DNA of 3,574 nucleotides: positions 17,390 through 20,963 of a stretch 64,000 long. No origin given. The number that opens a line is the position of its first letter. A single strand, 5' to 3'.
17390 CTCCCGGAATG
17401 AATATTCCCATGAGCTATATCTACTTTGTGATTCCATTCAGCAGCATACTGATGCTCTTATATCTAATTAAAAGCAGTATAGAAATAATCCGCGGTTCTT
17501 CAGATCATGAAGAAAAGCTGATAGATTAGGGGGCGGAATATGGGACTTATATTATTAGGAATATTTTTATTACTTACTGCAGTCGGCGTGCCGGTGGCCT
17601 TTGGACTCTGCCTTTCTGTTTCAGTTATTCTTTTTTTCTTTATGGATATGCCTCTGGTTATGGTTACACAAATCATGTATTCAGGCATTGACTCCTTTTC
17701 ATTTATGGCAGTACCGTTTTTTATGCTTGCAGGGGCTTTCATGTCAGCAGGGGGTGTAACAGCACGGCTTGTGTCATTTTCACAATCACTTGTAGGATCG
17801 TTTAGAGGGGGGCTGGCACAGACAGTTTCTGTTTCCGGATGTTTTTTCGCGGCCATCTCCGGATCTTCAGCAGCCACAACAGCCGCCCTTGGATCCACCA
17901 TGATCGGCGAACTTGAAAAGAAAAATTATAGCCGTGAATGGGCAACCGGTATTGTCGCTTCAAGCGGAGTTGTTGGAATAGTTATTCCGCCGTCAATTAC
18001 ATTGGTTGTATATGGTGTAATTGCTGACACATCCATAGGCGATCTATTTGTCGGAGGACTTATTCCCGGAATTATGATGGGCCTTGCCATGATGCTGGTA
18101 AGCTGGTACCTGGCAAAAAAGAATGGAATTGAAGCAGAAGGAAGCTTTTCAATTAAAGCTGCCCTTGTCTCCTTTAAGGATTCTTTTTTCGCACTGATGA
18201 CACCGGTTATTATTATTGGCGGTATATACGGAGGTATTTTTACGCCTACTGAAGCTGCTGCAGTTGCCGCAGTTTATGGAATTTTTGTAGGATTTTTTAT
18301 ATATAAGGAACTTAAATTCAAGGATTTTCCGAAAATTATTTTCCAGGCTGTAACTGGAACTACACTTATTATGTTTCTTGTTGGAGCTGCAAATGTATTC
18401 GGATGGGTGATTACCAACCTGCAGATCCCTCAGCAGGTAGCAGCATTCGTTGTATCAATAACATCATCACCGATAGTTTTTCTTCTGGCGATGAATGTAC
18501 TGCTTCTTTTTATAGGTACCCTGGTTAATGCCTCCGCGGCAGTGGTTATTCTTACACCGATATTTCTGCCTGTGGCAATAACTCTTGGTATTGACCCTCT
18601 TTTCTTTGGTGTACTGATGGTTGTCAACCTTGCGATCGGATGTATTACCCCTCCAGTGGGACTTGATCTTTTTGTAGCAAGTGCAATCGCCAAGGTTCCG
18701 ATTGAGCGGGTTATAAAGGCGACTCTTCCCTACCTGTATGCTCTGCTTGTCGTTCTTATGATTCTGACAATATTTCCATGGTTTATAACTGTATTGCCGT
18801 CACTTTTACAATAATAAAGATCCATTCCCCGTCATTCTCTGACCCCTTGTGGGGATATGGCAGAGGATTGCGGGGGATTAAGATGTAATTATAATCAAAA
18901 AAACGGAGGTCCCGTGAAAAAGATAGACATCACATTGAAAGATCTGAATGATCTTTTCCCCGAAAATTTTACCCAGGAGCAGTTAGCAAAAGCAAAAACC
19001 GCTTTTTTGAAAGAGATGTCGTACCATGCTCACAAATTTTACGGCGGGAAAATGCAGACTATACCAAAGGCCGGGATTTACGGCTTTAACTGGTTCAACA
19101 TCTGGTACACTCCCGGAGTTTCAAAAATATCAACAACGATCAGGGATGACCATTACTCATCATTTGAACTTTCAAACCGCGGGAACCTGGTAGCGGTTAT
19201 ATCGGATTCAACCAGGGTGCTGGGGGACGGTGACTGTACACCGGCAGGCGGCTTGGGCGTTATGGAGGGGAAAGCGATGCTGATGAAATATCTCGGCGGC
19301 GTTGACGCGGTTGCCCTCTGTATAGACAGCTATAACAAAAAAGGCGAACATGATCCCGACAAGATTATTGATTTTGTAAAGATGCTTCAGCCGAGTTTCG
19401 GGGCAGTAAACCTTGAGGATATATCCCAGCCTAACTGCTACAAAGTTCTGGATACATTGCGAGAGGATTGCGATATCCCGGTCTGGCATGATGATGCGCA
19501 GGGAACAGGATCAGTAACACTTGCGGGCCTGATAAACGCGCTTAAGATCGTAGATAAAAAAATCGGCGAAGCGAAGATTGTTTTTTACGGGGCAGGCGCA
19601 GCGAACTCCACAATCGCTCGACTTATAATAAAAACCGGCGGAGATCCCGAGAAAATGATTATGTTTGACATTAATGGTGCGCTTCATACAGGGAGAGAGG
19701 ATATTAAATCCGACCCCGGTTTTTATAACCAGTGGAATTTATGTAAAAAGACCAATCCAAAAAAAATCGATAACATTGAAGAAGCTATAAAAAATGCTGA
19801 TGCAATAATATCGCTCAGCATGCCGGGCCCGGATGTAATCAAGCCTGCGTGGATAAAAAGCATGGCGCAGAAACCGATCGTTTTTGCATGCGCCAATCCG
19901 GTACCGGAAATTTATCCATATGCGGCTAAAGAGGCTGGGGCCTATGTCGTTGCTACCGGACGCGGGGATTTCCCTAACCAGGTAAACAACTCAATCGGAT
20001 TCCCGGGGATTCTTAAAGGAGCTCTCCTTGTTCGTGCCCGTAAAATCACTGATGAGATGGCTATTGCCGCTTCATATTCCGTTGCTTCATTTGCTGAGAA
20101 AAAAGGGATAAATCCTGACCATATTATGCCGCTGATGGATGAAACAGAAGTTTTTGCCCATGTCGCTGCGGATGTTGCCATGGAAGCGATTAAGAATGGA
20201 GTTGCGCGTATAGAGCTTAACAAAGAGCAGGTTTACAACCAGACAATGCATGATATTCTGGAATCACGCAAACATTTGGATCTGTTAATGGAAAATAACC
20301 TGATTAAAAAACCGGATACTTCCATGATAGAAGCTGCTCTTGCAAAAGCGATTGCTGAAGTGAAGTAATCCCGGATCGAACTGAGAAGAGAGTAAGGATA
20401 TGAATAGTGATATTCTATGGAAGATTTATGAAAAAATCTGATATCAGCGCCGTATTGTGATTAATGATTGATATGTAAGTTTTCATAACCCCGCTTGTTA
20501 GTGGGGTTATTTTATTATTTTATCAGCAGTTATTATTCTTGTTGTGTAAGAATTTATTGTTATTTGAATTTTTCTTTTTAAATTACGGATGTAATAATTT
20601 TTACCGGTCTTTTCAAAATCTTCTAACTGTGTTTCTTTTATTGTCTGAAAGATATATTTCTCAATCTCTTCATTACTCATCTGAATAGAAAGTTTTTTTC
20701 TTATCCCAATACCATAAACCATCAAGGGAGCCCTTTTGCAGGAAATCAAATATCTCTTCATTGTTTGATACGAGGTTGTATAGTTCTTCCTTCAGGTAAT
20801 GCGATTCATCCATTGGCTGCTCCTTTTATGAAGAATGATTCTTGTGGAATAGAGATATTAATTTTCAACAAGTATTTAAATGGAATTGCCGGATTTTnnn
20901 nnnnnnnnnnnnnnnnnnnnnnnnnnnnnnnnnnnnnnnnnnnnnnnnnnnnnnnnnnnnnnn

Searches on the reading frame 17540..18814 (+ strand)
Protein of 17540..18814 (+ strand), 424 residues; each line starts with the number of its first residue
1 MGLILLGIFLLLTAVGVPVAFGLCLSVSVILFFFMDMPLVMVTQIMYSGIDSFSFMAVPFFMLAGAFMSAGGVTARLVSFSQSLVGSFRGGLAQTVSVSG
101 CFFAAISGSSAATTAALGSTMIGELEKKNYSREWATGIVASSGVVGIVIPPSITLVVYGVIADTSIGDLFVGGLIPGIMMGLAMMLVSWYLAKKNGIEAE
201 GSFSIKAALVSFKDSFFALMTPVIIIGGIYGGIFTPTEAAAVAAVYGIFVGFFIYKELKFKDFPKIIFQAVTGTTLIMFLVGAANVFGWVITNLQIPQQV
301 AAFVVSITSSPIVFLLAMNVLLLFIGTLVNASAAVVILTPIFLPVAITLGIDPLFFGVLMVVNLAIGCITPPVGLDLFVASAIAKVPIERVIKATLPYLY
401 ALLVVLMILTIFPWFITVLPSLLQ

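Call 37: search_protein_families(library=pfam, proteins=[window:17540-18814:+], max_evalue=0.00001)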
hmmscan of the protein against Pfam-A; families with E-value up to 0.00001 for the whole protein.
window:17540-18814:+ (424 aa): 1 family
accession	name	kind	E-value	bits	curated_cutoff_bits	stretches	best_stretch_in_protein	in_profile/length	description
PF06808.19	DctM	-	4.1e-119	398.5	23.8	1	6-415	1-413/413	Tripartite ATP-independent periplasmic transporter, DctM component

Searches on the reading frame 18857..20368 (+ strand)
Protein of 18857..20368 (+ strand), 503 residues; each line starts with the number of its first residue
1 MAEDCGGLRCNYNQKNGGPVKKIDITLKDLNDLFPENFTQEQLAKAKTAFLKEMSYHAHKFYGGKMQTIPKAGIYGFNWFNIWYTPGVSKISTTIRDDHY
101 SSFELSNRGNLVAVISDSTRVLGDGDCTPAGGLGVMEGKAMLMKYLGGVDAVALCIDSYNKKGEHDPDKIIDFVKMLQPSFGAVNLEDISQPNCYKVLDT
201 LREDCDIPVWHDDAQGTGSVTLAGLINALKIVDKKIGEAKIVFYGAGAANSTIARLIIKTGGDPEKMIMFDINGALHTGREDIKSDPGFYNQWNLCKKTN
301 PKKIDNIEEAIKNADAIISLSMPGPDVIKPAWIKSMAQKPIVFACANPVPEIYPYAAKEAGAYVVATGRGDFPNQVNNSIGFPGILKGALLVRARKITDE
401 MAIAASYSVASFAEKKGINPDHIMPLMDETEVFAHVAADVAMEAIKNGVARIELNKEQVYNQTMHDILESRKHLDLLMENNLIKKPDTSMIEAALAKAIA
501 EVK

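Call 51: find_encoding_contigs(protein=window:18857-20368:+, flank=5000, max_places=6)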
Protein window:18857-20368:+ (503 aa): no gene with exactly this product is on record in the collection.

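Call 52: find_encoding_contigs(protein=window:18914-20368:+, flank=5000, max_places=6)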
Protein window:18914-20368:+ (484 aa): 13 contigs read that carry it; 5 places shown.
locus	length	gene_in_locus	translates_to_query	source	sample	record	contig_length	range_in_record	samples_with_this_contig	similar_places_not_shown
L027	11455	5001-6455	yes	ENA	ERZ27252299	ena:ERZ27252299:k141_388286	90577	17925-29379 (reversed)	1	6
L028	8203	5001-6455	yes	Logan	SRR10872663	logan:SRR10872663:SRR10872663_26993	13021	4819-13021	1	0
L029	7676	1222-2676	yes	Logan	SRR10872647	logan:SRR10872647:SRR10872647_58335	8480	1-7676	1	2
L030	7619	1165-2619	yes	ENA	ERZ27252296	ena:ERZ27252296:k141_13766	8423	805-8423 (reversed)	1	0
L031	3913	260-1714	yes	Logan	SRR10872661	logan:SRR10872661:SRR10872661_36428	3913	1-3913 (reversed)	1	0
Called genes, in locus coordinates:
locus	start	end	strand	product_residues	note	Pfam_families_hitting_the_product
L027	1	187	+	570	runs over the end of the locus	PF00497:SBP_bac_3, PF00512:HisKA (faint), PF02518:HATPase_c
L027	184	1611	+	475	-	PF00072:Response_reg, PF00158:Sigma54_activat, PF14532:Sigma54_activ_2, PF25601:AAA_lid_14, PF02954:HTH_8 (weak)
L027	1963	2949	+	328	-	PF03480:DctP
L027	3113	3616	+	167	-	PF04290:DctQ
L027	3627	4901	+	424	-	PF06808:DctM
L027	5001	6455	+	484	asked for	PF00390:malic, PF03949:Malic_M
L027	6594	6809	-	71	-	PF12636:DUF3781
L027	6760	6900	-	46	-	-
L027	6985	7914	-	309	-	PF07804:HipA_C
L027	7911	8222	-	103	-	PF13657:Couple_hipA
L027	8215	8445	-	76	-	PF01381:HTH_3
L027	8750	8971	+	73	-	-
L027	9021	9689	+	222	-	PF04542:Sigma70_r2, PF08281:Sigma70_r4_2, PF04545:Sigma70_r4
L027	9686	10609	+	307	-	PF13490:zf-HC2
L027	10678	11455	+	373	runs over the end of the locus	-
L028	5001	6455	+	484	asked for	PF00390:malic, PF03949:Malic_M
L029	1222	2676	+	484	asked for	PF00390:malic, PF03949:Malic_M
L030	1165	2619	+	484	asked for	PF00390:malic, PF03949:Malic_M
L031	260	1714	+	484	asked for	PF00390:malic, PF03949:Malic_M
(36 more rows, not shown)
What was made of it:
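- Tried and rejected: Empty-site comparison to test the 'accessory patch' idea: all 13 contigs carrying the identical malic enzyme have the same gene order (call 52; the first attempt, call 51, failed because of the start codon choice).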

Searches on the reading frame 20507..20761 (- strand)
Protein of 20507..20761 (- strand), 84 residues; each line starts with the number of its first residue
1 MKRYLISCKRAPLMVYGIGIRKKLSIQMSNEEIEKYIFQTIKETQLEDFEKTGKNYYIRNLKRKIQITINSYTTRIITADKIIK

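Call 3: search_protein_families(library=pfam, proteins=[window:20507-20761:-], max_evalue=0.01)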
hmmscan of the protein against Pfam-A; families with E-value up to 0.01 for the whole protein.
window:20507-20761:- (84 aa): 1 family
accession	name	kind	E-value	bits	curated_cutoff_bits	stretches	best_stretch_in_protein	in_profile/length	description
PF12636.12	DUF3781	-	1.4e-14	54.2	27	1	20-80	17-72/72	Protein of unknown function (DUF3781)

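Call 36: search_protein_families(library=ncbifam, proteins=[window:20507-20761:-], max_evalue=0.01)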
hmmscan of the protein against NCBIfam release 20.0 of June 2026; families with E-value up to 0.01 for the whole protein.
window:20507-20761:- (84 aa): 0 families

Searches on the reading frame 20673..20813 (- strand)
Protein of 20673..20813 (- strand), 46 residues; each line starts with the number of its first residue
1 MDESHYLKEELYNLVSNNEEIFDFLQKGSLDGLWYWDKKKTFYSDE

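Call 3: search_protein_families(library=pfam, proteins=[window:20673-20813:-], max_evalue=0.01)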
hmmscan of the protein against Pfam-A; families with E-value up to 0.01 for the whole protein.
window:20673-20813:- (46 aa): 0 families

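Call 36: search_protein_families(library=ncbifam, proteins=[window:20673-20813:-], max_evalue=0.01)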
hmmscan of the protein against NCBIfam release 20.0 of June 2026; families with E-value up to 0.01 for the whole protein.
window:20673-20813:- (46 aa): 0 families

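Call 47: search_protein_families(library=pfam, proteins=[window:20673-20813:-], max_evalue=10)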
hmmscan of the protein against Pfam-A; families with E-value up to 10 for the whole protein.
window:20673-20813:- (46 aa): 0 families
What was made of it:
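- Tried and rejected: Pfam at E up to 10 found nothing for the 46-aa ORF or the 95-aa intergenic ORF (call 47).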
